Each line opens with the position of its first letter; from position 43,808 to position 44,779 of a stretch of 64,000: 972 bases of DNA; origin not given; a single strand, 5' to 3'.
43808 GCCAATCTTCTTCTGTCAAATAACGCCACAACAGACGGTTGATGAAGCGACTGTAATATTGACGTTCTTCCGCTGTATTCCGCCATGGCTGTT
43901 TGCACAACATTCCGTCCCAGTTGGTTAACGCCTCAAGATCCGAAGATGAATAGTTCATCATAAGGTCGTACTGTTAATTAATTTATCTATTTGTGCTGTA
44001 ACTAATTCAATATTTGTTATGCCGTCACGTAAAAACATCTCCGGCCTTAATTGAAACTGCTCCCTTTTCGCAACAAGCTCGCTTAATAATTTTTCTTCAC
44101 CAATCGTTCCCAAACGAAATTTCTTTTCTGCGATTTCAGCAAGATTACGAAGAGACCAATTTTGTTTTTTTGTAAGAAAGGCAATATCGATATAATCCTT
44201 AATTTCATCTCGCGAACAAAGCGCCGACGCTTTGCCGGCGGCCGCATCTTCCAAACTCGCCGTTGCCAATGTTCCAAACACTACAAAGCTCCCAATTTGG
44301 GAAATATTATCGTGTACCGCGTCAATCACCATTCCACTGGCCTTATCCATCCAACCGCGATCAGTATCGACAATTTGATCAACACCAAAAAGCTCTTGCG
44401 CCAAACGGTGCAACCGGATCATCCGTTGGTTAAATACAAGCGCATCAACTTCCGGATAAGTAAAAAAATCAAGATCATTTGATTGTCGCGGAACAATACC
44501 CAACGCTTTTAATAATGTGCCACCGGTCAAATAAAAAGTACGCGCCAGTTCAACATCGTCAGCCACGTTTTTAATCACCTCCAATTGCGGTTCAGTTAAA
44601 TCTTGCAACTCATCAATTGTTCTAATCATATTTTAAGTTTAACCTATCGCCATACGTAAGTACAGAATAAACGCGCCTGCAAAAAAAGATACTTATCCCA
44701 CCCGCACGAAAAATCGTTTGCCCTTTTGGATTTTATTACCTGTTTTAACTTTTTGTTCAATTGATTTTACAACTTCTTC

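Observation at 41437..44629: AbiEii/DUF1814-like nucleotidyltransferase translationally coupled to a conserved 80-aa protein, with a second pseudogenised copy of the small gene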

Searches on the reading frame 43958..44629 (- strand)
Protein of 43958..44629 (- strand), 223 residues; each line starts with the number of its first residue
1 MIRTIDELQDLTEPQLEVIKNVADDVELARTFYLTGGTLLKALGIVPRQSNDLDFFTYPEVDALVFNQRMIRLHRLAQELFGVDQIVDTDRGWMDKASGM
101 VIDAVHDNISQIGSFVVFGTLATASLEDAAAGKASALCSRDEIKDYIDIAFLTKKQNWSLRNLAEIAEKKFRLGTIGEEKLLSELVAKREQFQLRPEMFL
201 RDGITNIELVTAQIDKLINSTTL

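Call 3: search_protein_families(library=pfam, proteins=[window:43958-44629:-], max_evalue=0.1)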
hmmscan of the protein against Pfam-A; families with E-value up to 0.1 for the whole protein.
window:43958-44629:- (223 aa): 1 family
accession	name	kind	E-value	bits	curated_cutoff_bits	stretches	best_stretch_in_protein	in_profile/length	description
PF08843.17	AbiEii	-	2.1e-12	47.9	22.5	1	25-173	8-188/238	Nucleotidyl transferase AbiEii toxin, Type IV TA system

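Call 9: search_protein_families(library=padloc, proteins=[window:43958-44629:-], max_evalue=1)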
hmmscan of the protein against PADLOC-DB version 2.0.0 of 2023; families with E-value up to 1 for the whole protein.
window:43958-44629:- (223 aa): 12 families
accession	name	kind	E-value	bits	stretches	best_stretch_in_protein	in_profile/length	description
PDLC02330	AbiEii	-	6.2e-09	33.9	2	8-70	4-65/219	AbiEii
PDLC02307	AbiEii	-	1.1e-06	26.6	2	119-188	111-177/219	AbiEii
PDLC02304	AbiEii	-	1.4e-06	26.5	1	122-205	157-239/260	AbiEii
PDLC02323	AbiEii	-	1.4e-05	22.8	2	121-198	152-228/248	AbiEii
PDLC02313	AbiEii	-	2.6e-05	21.8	2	108-158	144-194/254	AbiEii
PDLC02324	AbiEii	-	7.5e-05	20.6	1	17-158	12-160/231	AbiEii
PDLC02288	AbiEii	-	9.6e-05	19.4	1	126-202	173-252/294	AbiEii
PDLC02296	AbiEii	-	0.0017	15.6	1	25-68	39-82/282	AbiEii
PDLC02293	AbiEii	-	0.0041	14.7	1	34-58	44-68/270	AbiEii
PDLC02305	AbiEii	-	0.0042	14.4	1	124-158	162-196/306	AbiEii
PDLC02328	AbiEii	-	0.0047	14.9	1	19-157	4-146/203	AbiEii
PDLC02306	AbiEii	-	0.019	12.6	1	18-65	27-74/280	AbiEii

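Call 10: search_protein_families(library=ncbifam, proteins=[window:43958-44629:-], max_evalue=1)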
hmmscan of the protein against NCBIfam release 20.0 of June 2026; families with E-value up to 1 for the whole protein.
window:43958-44629:- (223 aa): 0 families

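Call 11: search_solved_structures(query=window:43958-44629:-, max_evalue=10, show_alignments=2)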
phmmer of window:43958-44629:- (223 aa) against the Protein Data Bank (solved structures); distinct sequences matched with E-value up to 10: 1.
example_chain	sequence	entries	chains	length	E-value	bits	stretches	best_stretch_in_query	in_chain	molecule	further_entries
9lbn_H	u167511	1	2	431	1.6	11.6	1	17-55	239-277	portal protein gp1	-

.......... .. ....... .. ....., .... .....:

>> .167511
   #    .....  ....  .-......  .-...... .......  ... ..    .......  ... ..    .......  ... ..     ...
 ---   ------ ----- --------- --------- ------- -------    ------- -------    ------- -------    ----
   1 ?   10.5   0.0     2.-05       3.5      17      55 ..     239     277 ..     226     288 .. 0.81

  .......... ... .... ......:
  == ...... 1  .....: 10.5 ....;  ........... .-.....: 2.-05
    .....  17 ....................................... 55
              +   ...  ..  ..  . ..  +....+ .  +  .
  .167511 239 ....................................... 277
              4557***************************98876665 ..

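Call 21: find_homologous_proteins(query=window:43958-44629:-, max_evalue=0.001)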
Query window:43958-44629:- (223 aa): 103 proteins with E <= 0.001 among 1189 candidates.
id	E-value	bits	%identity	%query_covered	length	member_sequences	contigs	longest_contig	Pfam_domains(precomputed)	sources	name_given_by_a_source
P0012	1.1e-138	477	100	100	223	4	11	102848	PF08843.18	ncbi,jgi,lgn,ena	jgi:hypothetical protein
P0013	8.3e-114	396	81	100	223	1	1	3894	PF08843.18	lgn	-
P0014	2.9e-113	394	80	100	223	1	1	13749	PF08843.18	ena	-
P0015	1.5e-111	389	80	100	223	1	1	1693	PF08843.18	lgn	-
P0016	1.7e-75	271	57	100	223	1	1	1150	PF08843.18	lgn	-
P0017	8.4e-74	266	56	100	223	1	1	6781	PF08843.18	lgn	-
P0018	5.5e-73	263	58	99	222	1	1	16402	PF08843.18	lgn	-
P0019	6.1e-73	263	57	100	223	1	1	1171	PF08843.18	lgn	-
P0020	8.2e-73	262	56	99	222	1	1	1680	PF08843.18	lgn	-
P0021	1.8e-72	261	55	99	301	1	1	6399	PF08843.18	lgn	-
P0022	6.0e-72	260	57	100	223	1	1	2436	PF08843.18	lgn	-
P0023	1.3e-71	258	54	99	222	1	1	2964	PF08843.18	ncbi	-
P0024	3.0e-71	257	57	100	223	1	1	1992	PF08843.18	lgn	-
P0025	8.6e-71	256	56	99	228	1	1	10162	PF08843.18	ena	-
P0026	1.0e-70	256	56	100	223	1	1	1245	PF08843.18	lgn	-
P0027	1.6e-70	255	55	100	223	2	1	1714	PF08843.18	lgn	-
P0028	2.1e-70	255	55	100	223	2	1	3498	PF08843.18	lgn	-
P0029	2.2e-69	251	57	98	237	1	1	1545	PF08843.18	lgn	-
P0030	2.8e-69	251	54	100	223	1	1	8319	PF08843.18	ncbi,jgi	-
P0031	3.8e-69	250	57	100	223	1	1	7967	PF08843.18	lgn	-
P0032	4.6e-69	250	55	100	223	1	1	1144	PF08843.18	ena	-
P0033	4.8e-69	250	57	100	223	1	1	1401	PF08843.18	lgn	-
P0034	1.0e-68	249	55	100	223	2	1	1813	PF08843.18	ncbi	-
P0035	1.4e-68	249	54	100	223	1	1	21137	PF08843.18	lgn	-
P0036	2.6e-68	248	55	98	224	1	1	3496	PF08843.18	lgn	-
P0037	2.7e-68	248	57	97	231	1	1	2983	PF08843.18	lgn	-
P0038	3.1e-68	247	55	100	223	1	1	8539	PF08843.18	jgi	jgi:predicted nucleotidyltransferase component of viral defense system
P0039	3.8e-68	247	54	100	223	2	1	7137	PF08843.18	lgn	-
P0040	1.1e-67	246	53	100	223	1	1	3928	PF08843.18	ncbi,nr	ncbi:MAG: nucleotidyl transferase AbiEii/AbiGii toxin family protein [Candidatus Uhrbacteria bacteri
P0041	1.4e-67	245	57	98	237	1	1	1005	PF08843.18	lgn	-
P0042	1.5e-67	245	54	99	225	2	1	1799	PF08843.18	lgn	-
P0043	2.3e-67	245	54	100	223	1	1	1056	PF08843.18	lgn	-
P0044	3.7e-67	244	53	98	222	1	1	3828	PF08843.18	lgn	-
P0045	6.9e-67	243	54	100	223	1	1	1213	PF08843.18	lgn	-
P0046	1.5e-66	242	55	100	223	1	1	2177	PF08843.18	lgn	-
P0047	4.6e-66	240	55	100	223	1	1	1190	PF08843.18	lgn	-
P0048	1.9e-65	238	54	100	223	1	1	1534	PF08843.18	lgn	-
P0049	2.3e-65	238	53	100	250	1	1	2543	PF08843.18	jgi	-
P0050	3.1e-65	238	53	100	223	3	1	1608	PF08843.18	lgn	-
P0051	3.8e-65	237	52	100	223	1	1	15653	PF08843.18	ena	-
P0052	3.9e-65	237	54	100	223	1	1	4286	PF08843.18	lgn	-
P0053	3.9e-65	237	52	100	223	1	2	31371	PF08843.18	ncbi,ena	-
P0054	4.0e-65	237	54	100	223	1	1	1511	PF08843.18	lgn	-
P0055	4.6e-65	237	53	98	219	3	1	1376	PF08843.18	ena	-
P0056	4.8e-65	237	53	100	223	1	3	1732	PF08843.18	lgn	-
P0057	5.2e-65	237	53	97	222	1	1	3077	PF08843.18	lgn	-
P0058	6.0e-65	237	54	100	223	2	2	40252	PF08843.18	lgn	-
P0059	9.1e-65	236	56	97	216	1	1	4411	PF08843.18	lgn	-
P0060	1.1e-64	236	52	100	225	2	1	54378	PF08843.18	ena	-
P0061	1.4e-64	235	52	100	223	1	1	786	PF08843.18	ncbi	-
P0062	1.5e-64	235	54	100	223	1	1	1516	PF08843.18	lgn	-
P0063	2.9e-64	234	52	100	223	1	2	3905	PF08843.18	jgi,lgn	-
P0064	3.3e-64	234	50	100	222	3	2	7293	PF08843.18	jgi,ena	-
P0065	6.4e-64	233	54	100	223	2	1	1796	PF08843.18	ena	-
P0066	7.6e-64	233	50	100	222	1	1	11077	PF08843.18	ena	-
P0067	1.0e-63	233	48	100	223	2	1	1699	PF08843.18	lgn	-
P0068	1.1e-63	233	53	100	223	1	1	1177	PF08843.18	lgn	-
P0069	1.4e-63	232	54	100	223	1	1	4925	PF08843.18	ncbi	-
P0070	1.7e-63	232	51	98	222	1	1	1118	PF08843.18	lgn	-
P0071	2.2e-63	232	52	100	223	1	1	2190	PF08843.18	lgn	-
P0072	3.2e-63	231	53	100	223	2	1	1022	PF08843.18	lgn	-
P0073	3.3e-63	231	48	100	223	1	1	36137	PF08843.18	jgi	jgi:predicted nucleotidyltransferase component of viral defense system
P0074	3.8e-63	231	53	100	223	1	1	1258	PF08843.18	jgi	jgi:hypothetical protein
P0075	4.1e-63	231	51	100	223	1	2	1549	PF08843.18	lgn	-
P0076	4.6e-63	231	52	100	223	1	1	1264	PF08843.18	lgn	-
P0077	6.7e-63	230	52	100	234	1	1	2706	PF08843.18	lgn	-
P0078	1.2e-62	229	50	99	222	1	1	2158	PF08843.18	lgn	-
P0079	2.4e-62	228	57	89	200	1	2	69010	PF08843.18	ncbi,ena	-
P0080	2.5e-62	228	49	100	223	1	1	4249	PF08843.18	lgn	-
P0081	4.9e-62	227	49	100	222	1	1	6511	PF08843.18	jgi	jgi:predicted nucleotidyltransferase component of viral defense system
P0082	6.3e-62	227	54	100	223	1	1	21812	PF08843.18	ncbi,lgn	-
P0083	6.7e-62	227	52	100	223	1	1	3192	PF08843.18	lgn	-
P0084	1.3e-61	226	48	98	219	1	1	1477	PF08843.18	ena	-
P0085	1.6e-61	226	50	99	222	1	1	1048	PF08843.18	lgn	-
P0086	7.7e-61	223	52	99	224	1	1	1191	PF08843.18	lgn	-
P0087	1.7e-60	222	49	100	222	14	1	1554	PF08843.18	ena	-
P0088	1.9e-60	222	56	96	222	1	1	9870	PF08843.18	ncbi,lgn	-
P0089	3.0e-60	221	52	100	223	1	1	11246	PF08843.18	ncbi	-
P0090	3.2e-60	221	48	100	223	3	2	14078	PF08843.18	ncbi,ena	ncbi:MAG: nucleotidyl transferase AbiEii/AbiGii toxin family protein [Patescibacteria group bacteriu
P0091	4.3e-60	221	53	100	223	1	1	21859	PF08843.18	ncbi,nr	ncbi:nucleotidyl transferase AbiEii/AbiGii toxin family protein [Candidatus Uhrbacteria bacterium]|n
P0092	4.4e-60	221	49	97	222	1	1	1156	PF08843.18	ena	-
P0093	8.1e-60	220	53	96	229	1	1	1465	PF08843.18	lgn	-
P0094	2.0e-59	219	52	100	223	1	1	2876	PF08843.18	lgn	-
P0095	2.1e-59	219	50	100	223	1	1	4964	PF08843.18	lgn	-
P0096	2.4e-59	218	48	100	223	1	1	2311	PF08843.18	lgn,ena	-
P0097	3.4e-59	218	51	100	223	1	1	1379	PF08843.18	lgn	-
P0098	9.0e-59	217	53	100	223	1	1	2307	PF08843.18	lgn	-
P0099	1.0e-58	216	48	99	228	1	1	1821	PF08843.18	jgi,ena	-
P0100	1.2e-58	216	51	100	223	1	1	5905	PF08843.18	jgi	jgi:predicted nucleotidyltransferase component of viral defense system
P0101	1.3e-58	216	47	99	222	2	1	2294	PF08843.18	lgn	-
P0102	1.4e-58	216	50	100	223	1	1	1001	PF08843.18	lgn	-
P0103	3.1e-58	215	50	100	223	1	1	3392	PF08843.18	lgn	-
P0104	4.3e-58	214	48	100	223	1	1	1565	PF08843.18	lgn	-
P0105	1.1e-57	213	51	100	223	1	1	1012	PF08843.18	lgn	-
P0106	4.1e-57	211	49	100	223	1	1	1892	PF08843.18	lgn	-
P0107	1.6e-55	206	57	83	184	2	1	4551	PF08843.18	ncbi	-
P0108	2.3e-55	205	47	100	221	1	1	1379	PF08843.18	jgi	jgi:predicted nucleotidyltransferase component of viral defense system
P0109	7.3e-55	204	48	100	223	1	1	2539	PF08843.18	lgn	-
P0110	6.6e-54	201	46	100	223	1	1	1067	PF08843.18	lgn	-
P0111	1.3e-48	183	42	99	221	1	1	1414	PF08843.18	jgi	jgi:predicted nucleotidyltransferase component of viral defense system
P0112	1.1e-47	180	51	76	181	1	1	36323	PF08843.18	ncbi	-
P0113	4.4e-21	93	42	52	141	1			PF08843.18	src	-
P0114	2.4e-20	91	39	42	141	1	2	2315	PF08843.18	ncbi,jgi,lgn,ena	-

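Call 23: find_related_loci(query=A2, collection=genome_contigs, flank=4000)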
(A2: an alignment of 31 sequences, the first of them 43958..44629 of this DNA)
Query A2 (223 aa) in genome_contigs; peptide patterns used: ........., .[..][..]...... (x = any residue, [..] = any of these).
229 stretches matched a pattern; 96 encode a relative of the query (tblastn E <= 1e-3); the best 80 are kept; 80 distinct loci.
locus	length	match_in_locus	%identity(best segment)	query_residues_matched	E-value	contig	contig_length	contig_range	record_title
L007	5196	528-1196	54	1-223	5e-78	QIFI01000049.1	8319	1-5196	MAG: Candidatus Andersenbacteria bacterium isolate SZUA-179 Ga0063294_10005725, whole genome shotgun sequence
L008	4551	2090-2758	55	1-223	2e-75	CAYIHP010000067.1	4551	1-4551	MAG TPA_asm: uncultured Candidatus Saccharibacteria bacterium isolate ERP119705_co21_154 genome assembly, contig: NODE_2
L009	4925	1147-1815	54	1-223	3e-71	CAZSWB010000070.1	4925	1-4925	MAG TPA_asm: uncultured Candidatus Saccharibacteria bacterium isolate SRP319275_co1_141 genome assembly, contig: NODE_25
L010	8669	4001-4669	56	1-223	3e-76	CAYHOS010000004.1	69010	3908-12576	MAG TPA_asm: uncultured Candidatus Peribacteria bacterium isolate ERP119705_co14_291 genome assembly, contig: NODE_193_l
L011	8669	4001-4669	53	1-223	7e-68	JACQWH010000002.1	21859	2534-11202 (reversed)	MAG: Candidatus Uhrbacteria bacterium isolate NC_groundwater_1484_Ag_S-0.65um_49_37 S_p65_S5_coassembly_k141_340917, who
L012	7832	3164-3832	52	1-223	3e-68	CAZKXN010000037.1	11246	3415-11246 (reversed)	MAG TPA_asm: uncultured Gammaproteobacteria bacterium isolate binchicken_co266_140 genome assembly, contig: NODE_10485_l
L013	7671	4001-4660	49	4-223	2e-60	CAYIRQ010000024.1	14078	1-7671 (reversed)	MAG TPA_asm: uncultured Candidatus Peribacteria bacterium isolate ERP119705_co25_638 genome assembly, contig: NODE_3286_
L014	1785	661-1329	45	1-223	7e-62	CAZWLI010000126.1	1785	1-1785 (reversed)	MAG TPA_asm: uncultured Candidatus Peribacteria bacterium isolate binchicken_co203_124 genome assembly, contig: k141_105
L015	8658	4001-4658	51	5-223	2e-53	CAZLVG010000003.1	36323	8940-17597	MAG TPA_asm: uncultured Candidatus Saccharibacteria bacterium isolate SRP141376_co1_332 genome assembly, contig: NODE_27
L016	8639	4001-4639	54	10-223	1e-68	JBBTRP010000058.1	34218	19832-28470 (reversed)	MAG: Patescibacteria group bacterium isolate H52-bin089_1 H52_bin089_1_000000000058, whole genome shotgun sequence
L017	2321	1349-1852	31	1-171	5e-17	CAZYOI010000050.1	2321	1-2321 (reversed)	MAG TPA_asm: uncultured Candidatus Saccharibacteria bacterium isolate SRP141376_co1_120 genome assembly, contig: NODE_67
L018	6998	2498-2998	31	5-171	2e-16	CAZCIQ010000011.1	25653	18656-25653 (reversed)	MAG TPA_asm: uncultured Candidatus Saccharibacteria bacterium isolate binchicken_co125_174 genome assembly, contig: NODE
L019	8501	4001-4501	31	8-170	1e-14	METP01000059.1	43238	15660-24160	MAG: candidate division WOR-1 bacterium RIFCSPLOWO2_02_FULL_46_20 rifcsplowo2_02_scaffold_5008, whole genome shotgun seq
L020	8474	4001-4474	34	28-184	4e-14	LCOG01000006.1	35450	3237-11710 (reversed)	MAG: Parcubacteria group bacterium GW2011_GWA2_47_26 UX98_C0006, whole genome shotgun sequence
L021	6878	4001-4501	31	5-171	1e-13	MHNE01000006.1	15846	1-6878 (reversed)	MAG: Candidatus Portnoybacteria bacterium RIFCSPLOWO2_01_FULL_43_11 rifcsplowo2_01_scaffold_16269, whole genome shotgun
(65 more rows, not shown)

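Call 38: predict_structure(alignment_id=A2)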
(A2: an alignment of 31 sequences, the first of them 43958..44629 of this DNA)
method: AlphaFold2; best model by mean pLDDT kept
length: 223 residues; sequences in the alignment: 31
mean_pLDDT: 95.4   pTM: 0.88
mean pLDDT of the five models: 95.4, 95.1, 95.0, 94.8, 94.4
residues with pLDDT >= 90: 212; 70-90: 10; 50-70: 1; < 50: 0
segments of 3 or more residues with pLDDT < 50: none
pLDDT, mean of each block of 10 residues (from residue 1): 88 96 97 93 94 96 98 97 95 95 96 95 96 94 95 97 97 94 96 96 98 97 89
secondary structure, 60 per line:
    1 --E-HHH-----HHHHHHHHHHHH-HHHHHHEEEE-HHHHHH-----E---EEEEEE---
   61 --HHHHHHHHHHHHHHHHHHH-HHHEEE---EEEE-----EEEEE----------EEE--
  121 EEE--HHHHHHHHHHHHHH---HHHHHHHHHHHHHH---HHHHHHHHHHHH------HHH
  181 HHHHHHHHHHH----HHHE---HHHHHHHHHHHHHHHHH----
elements in order: H13-24 H26-31 E32-35 H37-42 E52-57 H63-81 E86-88 E92-95 E101-105 E116-118 E121-123 H126-139 H143-156 H160-171 H178-191 H203-219

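Call 43: fold_search(model_id=the predicted structure, library=pdb)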
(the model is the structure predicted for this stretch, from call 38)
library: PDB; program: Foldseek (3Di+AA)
matches with E <= 10: 489; with E <= 0.001: 4
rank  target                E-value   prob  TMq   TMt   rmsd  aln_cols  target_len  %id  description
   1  4ok0_B                1.8e-05  1.00  0.48  0.47   7.6       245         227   20  Crystal structure of putative nucleotidyltransferase from H. pylori (released 2014-04-09)
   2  4o8s                  1.9e-05  1.00  0.48  0.46   7.7       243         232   18  Crystal structure of JHP933 from Helicobacter pylori (released 2014-09-10)
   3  4ok0_A                8.8e-05  1.00  0.48  0.47   7.8       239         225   19  Crystal structure of putative nucleotidyltransferase from H. pylori (released 2014-04-09)
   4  8yjy_A                3.2e-04  0.99  0.35  0.24  13.8       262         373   12  Cryo-EM Structure of CdnG-E2 complex from Serratia marcescens (released 2024-05-01)
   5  6e0k                  1.5e-03  0.97  0.31  0.25  14.2       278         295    9  Structure of Rhodothermus marinus CdnE c-UMP-AMP synthase (released 2019-02-20)
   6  7x4q_A                1.6e-03  0.97  0.34  0.28  12.8       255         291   14  LpCdnE UTP Mg complex (released 2023-03-08)
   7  6p82_A                1.6e-03  0.96  0.31  0.25  13.2       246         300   12  Structure of P. aeruginosa ATCC27853 CdnD, Apo form 1 (released 2019-12-25)
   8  6e0l                  1.9e-03  0.96  0.32  0.26  14.0       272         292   11  Structure of Rhodothermus marinus CdnE c-UMP-AMP synthase with Apcpp and Upnpp (released 2019-02-20)
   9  7x4t_B                2.3e-03  0.96  0.32  0.27  12.9       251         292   13  LpCdnE UMPNPP Mg complex (released 2023-03-08)
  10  7x4q_B                3.4e-03  0.94  0.33  0.27  13.0       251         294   14  LpCdnE UTP Mg complex (released 2023-03-08)
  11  6p82_D                3.8e-03  0.85  0.30  0.24  15.3       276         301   12  Structure of P. aeruginosa ATCC27853 CdnD, Apo form 1 (released 2019-12-25)
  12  7x4f                  4.2e-03  0.93  0.33  0.27  13.1       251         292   15  Native CD-NTase LpCdnE (released 2023-03-08)
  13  8hsb_A                4.2e-03  0.87  0.31  0.22  15.1       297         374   13  Cryo-EM Structure of CdnG-E2 complex from Serratia marcescens (UltrAuFoil) (released 2024-05-01)
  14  6p8u_A                5.3e-03  0.87  0.30  0.25  13.1       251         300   13  Structure of P. aeruginosa ATCC27853 CdnD:HORMA2:Peptide 1 complex (released 2019-12-25)
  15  7x4t_A                5.6e-03  0.93  0.34  0.27  12.7       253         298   12  LpCdnE UMPNPP Mg complex (released 2023-03-08)
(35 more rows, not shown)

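Call 49: find_encoding_contigs(protein=P0012, flank=10000, max_places=8)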
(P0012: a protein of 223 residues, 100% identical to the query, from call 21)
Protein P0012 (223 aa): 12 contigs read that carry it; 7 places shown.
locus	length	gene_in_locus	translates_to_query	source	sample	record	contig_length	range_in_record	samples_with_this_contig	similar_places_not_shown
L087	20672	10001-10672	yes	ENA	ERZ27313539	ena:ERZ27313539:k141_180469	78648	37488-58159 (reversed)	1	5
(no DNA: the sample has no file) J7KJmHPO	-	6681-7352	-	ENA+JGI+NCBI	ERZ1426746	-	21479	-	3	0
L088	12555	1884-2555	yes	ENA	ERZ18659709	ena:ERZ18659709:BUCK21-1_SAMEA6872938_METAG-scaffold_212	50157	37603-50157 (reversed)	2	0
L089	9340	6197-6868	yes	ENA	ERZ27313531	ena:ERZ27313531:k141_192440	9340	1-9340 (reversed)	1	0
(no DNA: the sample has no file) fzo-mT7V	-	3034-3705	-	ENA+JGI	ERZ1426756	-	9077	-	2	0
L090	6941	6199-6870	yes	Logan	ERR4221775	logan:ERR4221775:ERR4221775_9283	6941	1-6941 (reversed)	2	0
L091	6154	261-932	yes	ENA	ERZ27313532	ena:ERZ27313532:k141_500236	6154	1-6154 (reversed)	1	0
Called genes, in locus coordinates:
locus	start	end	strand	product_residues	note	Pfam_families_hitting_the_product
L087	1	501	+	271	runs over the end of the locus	-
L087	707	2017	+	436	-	PF00275:EPSP_synthase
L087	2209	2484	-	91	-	PF00512:HisKA (weak)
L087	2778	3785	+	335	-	PF01370:Epimerase, PF04321:RmlD_sub_bind (weak), PF16363:GDP_Man_Dehyd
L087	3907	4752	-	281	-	-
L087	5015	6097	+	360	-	PF00294:PfkB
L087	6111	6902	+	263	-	PF00483:NTP_transferase, PF12804:NTP_transf_3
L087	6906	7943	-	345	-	PF00348:polyprenyl_synt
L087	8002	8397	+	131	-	PF08780:NTase_sub_bind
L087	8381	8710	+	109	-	PF22600:MTPAP-like_central (weak), PF01909:NTP_transf_2, PF18765:Polbeta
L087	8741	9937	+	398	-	PF00579:tRNA-synt_1b, PF22421:SYY_C-terminal, PF01479:S4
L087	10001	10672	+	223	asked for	PF08843:AbiEii (weak)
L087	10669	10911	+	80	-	-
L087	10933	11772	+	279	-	-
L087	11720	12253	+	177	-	PF00293:NUDIX, PF14815:NUDIX_4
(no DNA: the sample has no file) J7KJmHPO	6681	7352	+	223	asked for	PF08843:AbiEii (weak)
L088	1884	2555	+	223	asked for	PF08843:AbiEii (weak)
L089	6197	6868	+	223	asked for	PF08843:AbiEii (weak)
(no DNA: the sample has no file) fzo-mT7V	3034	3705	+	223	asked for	PF08843:AbiEii (weak)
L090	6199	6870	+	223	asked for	PF08843:AbiEii (weak)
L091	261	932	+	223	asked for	PF08843:AbiEii (weak)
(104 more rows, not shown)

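Call 53: find_encoding_contigs(protein=P0014, flank=8000, max_places=2)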
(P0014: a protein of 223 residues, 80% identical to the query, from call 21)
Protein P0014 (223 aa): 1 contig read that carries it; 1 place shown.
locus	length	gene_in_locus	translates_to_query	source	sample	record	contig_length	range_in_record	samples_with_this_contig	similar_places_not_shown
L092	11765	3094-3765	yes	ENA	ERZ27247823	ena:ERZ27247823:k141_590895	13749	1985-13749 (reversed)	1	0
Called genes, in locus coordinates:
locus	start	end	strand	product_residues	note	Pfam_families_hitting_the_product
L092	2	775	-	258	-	?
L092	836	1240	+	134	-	PF08780:NTase_sub_bind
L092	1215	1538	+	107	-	PF22600:MTPAP-like_central (weak), PF01909:NTP_transf_2, PF18765:Polbeta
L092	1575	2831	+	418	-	PF00579:tRNA-synt_1b, PF22421:SYY_C-terminal, PF01479:S4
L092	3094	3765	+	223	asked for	PF08843:AbiEii (weak)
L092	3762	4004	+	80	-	-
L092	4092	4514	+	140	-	PF02675:AdoMet_dc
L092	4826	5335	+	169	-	-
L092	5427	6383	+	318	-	PF09924:LPG_synthase_C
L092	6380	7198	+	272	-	-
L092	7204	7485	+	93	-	-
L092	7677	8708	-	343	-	PF02016:Peptidase_S66, PF17676:Peptidase_S66C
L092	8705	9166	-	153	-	PF00293:NUDIX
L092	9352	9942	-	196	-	PF01936:NYN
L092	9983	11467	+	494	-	PF00512:HisKA, PF02518:HATPase_c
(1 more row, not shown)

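Call 59: search_solved_structures(query=A2, max_evalue=10, show_alignments=5)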
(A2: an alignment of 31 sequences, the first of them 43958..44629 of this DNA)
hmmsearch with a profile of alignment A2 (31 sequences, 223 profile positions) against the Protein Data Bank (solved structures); distinct sequences matched with E-value up to 10: 0.

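Call 78: find_related_loci(query=A2, collection=viral_contigs, flank=3000)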
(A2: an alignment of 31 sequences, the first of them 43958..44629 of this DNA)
Query A2 (223 aa) in viral_contigs; peptide patterns used: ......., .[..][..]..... (x = any residue, [..] = any of these).
97 stretches matched a pattern, but none encodes a relative of the query by tblastn (E <= 1e-3).

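Call 85: find_encoding_contigs(protein=P0060, flank=1500, max_places=1)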
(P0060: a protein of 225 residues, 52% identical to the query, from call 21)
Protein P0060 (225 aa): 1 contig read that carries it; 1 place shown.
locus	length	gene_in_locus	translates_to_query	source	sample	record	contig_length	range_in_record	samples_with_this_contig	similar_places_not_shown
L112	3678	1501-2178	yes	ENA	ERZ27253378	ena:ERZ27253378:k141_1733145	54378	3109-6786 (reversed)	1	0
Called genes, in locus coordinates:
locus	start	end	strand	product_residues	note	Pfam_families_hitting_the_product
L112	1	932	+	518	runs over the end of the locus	-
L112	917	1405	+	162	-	-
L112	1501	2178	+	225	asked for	PF08843:AbiEii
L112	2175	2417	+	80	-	-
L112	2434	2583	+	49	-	-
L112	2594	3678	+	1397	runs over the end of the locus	?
